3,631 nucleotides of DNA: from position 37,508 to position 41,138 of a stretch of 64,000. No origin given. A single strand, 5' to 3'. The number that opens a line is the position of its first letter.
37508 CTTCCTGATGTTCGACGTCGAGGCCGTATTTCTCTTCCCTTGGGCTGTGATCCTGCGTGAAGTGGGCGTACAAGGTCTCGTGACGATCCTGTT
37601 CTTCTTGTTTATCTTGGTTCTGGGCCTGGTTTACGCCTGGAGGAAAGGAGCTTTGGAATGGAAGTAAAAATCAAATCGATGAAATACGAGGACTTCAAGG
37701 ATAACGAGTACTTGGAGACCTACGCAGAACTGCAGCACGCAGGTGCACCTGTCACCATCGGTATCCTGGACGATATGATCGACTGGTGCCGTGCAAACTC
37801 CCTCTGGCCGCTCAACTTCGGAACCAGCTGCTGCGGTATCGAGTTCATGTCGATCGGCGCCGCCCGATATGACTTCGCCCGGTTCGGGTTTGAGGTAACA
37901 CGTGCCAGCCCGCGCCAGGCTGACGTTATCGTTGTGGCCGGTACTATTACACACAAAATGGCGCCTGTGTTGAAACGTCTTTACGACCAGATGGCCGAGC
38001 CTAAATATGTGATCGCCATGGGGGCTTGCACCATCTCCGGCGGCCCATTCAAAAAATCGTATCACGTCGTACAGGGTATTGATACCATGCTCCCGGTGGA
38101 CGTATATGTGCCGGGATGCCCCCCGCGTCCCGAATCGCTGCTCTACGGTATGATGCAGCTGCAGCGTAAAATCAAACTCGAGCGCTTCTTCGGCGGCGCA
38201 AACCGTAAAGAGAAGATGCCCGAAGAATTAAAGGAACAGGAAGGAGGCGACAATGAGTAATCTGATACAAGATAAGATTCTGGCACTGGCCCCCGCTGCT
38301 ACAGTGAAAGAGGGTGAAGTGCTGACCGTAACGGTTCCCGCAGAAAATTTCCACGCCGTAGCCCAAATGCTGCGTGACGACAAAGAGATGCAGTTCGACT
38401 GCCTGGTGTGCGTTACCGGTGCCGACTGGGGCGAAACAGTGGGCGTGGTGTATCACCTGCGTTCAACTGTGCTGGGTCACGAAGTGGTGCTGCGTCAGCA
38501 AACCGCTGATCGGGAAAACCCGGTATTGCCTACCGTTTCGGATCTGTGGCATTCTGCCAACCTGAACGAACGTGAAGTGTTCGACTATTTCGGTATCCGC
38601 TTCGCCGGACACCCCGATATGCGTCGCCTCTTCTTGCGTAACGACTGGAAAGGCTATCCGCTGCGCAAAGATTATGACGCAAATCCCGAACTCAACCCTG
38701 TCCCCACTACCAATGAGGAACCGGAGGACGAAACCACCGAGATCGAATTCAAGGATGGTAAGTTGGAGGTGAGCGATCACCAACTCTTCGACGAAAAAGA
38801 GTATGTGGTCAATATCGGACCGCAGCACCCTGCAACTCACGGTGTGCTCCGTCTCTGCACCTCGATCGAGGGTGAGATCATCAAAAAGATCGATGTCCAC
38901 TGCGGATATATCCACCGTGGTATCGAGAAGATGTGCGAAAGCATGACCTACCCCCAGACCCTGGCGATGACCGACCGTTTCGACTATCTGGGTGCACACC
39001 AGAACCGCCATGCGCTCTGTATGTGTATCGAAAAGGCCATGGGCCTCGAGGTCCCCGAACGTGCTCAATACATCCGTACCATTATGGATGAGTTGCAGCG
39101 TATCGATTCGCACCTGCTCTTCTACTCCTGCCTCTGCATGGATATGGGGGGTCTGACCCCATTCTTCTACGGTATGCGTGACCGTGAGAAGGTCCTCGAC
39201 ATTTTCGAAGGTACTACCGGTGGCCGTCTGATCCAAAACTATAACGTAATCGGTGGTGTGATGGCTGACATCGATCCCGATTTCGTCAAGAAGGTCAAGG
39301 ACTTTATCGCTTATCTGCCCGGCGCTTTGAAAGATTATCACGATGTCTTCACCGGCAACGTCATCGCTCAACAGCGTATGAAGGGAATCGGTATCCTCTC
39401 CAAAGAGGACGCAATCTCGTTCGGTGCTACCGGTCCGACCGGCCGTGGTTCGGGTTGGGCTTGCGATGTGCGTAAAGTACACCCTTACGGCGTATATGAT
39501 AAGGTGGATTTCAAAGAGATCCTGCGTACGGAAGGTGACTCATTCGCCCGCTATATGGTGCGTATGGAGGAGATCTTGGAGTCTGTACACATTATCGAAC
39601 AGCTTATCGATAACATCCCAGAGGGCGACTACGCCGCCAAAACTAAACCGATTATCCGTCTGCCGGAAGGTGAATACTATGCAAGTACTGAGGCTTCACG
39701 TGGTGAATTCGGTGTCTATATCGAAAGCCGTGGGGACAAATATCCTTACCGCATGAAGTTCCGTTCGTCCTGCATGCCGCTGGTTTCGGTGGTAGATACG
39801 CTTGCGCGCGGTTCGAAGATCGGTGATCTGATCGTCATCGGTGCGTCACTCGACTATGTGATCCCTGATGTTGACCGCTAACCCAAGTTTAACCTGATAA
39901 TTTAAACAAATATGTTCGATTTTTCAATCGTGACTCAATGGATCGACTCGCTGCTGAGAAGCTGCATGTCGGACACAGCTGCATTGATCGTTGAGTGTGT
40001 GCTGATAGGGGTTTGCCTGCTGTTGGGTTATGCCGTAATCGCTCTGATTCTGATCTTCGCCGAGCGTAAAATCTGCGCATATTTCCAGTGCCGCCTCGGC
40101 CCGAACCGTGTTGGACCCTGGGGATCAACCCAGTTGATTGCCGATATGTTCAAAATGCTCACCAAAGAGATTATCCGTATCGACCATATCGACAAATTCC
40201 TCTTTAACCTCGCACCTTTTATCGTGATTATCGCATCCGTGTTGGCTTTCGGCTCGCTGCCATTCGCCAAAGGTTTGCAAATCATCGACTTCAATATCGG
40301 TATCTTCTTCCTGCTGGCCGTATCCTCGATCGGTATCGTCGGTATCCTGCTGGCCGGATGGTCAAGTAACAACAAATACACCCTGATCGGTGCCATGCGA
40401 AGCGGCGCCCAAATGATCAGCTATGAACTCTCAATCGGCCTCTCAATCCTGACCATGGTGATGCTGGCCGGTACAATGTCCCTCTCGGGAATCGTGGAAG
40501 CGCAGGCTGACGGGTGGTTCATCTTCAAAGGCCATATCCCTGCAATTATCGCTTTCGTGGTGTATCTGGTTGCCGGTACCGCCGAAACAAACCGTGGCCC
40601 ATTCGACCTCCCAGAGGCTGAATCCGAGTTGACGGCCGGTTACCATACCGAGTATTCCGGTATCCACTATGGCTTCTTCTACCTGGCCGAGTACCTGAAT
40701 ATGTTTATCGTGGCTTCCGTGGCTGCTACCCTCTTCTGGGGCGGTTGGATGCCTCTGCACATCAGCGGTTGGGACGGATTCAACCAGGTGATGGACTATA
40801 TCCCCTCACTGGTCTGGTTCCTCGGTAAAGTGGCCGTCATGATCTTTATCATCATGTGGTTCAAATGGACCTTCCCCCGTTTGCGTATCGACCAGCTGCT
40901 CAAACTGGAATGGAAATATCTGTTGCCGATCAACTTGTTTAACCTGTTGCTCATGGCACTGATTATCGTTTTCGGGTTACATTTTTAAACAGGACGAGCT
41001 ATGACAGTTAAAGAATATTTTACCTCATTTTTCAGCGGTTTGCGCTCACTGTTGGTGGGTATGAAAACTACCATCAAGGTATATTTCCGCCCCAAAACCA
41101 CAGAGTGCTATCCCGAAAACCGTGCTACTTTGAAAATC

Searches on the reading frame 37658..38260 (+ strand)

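Call 32: search_protein_families(library=pfam, proteins=[window:37658-38260:+], max_evalue=0.0001)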
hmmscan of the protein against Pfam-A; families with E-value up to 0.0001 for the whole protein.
window:37658-38260:+ (200 aa): 1 family
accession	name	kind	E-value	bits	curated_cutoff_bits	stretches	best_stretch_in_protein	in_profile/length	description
PF01058.29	Oxidored_q6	-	1.4e-30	106.1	27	1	58-168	3-128/128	NADH ubiquinone oxidoreductase, 20 Kd subunit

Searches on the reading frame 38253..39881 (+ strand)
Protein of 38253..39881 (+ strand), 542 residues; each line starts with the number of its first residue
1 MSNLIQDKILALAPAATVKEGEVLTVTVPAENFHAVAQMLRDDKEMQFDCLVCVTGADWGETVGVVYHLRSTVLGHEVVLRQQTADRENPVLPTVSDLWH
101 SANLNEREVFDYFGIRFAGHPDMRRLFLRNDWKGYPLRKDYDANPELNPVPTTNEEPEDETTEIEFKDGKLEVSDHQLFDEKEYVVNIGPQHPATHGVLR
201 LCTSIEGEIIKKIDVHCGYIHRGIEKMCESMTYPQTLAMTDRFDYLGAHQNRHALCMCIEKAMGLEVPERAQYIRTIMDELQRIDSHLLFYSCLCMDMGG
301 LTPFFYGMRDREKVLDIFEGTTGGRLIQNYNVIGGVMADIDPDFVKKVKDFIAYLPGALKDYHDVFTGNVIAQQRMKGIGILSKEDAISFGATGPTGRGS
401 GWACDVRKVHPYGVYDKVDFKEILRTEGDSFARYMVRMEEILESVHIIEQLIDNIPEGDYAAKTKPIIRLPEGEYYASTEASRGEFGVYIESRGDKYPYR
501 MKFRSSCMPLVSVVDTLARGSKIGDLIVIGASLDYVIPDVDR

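Call 32: search_protein_families(library=pfam, proteins=[window:38253-39881:+], max_evalue=0.0001)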
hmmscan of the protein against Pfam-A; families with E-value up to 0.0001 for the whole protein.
window:38253-39881:+ (542 aa): 3 families
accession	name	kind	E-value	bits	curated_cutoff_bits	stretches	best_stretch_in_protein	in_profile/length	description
PF00346.24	Complex1_49kDa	-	1.2e-82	277.4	24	2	297-466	1-170/271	Respiratory-chain NADH dehydrogenase, 49 Kd subunit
PF00329.25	Complex1_30kDa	-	1e-40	139.6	22.5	1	26-144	1-121/124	Respiratory-chain NADH dehydrogenase, 30 Kd subunit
PF00374.24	NiFeSe_Hases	-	1.9e-07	30.8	25.8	1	222-293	1-73/508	Nickel-dependent hydrogenase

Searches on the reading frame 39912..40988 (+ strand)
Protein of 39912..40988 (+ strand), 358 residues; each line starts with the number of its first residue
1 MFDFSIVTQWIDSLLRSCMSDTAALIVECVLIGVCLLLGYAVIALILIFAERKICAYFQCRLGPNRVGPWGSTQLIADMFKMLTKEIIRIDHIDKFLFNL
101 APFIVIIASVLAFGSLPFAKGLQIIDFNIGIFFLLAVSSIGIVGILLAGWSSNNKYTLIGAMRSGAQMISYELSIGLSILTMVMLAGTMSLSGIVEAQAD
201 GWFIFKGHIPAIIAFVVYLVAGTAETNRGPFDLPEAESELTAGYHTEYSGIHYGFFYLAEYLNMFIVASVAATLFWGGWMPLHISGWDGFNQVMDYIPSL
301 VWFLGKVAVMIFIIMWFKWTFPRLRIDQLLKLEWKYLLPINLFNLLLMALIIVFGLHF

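Call 32: search_protein_families(library=pfam, proteins=[window:39912-40988:+], max_evalue=0.0001)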
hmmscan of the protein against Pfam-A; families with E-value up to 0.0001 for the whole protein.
window:39912-40988:+ (358 aa): 1 family
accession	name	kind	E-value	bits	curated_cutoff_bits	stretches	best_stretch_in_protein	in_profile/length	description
PF00146.26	NADHdh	-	1.5e-118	396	27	1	35-349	5-298/298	NADH dehydrogenase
